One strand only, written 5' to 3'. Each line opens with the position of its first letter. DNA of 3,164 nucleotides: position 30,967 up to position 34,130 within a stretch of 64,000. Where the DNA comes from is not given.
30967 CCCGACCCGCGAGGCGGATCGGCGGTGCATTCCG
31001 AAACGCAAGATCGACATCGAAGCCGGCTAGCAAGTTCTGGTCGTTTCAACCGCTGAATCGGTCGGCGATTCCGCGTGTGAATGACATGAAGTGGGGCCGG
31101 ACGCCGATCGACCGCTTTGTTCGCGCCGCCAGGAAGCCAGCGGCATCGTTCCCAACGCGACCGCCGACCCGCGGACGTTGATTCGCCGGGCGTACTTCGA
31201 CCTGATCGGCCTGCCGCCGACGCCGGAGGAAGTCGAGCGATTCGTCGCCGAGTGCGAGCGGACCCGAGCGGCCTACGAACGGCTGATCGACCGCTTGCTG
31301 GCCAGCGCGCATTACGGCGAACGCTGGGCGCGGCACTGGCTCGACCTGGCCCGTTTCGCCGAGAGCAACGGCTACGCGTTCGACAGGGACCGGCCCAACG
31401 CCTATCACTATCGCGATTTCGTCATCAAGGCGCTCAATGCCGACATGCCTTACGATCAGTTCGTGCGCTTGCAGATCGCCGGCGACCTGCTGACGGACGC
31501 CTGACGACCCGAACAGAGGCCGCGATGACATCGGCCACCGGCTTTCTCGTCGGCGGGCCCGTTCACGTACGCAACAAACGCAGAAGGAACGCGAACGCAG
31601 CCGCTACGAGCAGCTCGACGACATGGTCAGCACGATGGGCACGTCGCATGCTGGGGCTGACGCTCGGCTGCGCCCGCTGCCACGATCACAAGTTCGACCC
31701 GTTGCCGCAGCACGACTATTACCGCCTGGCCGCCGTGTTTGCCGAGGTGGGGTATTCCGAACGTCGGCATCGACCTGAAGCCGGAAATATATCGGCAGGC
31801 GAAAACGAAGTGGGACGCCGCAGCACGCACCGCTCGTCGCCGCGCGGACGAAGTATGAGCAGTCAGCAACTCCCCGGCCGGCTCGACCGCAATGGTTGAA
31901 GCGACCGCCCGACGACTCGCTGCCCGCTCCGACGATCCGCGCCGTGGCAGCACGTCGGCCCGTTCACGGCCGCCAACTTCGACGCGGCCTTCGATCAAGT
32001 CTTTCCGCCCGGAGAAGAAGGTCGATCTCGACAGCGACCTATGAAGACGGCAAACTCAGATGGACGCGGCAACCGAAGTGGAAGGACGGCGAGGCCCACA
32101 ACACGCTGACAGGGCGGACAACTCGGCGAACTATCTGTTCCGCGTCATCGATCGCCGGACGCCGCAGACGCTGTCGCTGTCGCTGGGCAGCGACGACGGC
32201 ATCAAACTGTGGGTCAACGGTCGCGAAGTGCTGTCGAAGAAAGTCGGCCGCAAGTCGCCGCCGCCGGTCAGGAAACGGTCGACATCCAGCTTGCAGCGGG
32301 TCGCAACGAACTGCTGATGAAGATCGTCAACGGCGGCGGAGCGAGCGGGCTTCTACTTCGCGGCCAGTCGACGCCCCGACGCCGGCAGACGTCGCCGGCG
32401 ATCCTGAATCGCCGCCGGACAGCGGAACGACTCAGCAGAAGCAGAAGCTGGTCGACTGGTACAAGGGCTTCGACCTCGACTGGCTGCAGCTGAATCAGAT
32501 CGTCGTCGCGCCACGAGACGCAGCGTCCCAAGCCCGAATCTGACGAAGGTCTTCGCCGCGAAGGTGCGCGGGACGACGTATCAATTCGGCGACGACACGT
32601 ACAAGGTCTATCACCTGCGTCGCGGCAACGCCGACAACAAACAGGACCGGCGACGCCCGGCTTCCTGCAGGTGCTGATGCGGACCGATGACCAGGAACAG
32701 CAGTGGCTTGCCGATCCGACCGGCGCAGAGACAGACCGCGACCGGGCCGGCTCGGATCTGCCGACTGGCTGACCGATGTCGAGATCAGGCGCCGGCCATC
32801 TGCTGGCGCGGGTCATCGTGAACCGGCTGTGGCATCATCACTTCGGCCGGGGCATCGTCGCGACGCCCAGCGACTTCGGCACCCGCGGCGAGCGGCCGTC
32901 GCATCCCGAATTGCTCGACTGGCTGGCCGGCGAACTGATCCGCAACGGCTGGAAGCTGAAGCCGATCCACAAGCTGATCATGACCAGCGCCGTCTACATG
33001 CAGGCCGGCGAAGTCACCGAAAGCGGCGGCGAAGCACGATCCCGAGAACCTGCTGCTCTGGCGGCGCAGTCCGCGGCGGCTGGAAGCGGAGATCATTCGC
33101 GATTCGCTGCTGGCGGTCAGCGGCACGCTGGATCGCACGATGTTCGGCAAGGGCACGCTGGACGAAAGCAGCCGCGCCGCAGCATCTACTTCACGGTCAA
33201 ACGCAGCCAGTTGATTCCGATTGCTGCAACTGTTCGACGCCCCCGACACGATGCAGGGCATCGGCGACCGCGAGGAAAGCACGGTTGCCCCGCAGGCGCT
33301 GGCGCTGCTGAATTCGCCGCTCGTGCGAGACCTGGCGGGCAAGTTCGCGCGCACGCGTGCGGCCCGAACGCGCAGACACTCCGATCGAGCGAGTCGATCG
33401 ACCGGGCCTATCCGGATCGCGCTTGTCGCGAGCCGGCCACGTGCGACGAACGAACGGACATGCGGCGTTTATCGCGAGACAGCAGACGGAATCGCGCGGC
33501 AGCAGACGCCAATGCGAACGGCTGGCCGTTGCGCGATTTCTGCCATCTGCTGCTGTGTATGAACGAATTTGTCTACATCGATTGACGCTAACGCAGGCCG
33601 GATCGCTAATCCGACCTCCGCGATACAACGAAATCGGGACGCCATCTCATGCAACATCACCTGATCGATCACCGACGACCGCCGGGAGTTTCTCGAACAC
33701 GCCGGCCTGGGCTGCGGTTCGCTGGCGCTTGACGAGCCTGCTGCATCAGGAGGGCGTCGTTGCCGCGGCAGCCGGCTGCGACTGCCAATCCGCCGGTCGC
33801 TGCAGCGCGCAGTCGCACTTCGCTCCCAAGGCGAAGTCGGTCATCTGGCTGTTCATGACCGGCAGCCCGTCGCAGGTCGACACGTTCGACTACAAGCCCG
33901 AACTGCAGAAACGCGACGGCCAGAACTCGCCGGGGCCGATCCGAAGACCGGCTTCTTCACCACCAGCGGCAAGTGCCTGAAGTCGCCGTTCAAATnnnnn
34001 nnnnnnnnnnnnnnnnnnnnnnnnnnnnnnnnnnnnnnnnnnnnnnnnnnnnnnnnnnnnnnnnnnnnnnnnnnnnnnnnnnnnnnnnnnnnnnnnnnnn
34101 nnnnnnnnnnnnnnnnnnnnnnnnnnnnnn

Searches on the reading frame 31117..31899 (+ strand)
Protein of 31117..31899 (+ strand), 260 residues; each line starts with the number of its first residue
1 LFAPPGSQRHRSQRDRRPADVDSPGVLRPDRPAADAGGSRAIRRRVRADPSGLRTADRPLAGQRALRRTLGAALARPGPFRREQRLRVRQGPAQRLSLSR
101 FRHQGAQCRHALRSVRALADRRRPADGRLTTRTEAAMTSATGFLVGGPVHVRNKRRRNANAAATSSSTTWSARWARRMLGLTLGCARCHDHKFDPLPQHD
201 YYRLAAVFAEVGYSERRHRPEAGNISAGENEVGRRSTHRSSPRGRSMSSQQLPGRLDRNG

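Call 13: search_protein_families(library=pfam, proteins=[window:31117-31899:+], max_evalue=0.001)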
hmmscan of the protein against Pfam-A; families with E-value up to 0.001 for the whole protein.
window:31117-31899:+ (260 aa): 1 family
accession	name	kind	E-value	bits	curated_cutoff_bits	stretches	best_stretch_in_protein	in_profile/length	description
PF07583.16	PSCyt2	-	4.6e-18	66.4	29.8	1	129-211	127-207/209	Protein of unknown function (DUF1549)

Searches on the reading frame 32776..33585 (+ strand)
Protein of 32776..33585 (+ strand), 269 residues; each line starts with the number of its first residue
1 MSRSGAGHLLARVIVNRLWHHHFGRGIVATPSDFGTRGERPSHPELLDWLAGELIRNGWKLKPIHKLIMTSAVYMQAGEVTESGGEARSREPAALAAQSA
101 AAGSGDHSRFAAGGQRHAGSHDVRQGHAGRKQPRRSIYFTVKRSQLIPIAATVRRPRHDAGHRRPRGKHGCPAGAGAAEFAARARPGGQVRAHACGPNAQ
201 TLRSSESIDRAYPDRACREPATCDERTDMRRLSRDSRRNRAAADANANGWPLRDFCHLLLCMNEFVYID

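Call 13: search_protein_families(library=pfam, proteins=[window:32776-33585:+], max_evalue=0.001)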
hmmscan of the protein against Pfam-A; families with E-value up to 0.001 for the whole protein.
window:32776-33585:+ (269 aa): 1 family
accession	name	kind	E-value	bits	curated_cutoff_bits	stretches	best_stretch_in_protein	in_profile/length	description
PF07587.16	PSD1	-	4.1e-39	134.9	28.5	1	8-161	15-180/244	Protein of unknown function (DUF1553)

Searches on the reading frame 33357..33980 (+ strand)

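Call 13: search_protein_families(library=pfam, proteins=[window:33357-33980:+], max_evalue=0.001)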
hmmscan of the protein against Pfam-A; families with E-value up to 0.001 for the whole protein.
window:33357-33980:+ (207 aa): 1 family
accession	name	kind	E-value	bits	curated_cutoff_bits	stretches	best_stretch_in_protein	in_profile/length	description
PF07394.17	DUF1501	-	1.6e-09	37.9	27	1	159-194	1-36/390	Protein of unknown function (DUF1501)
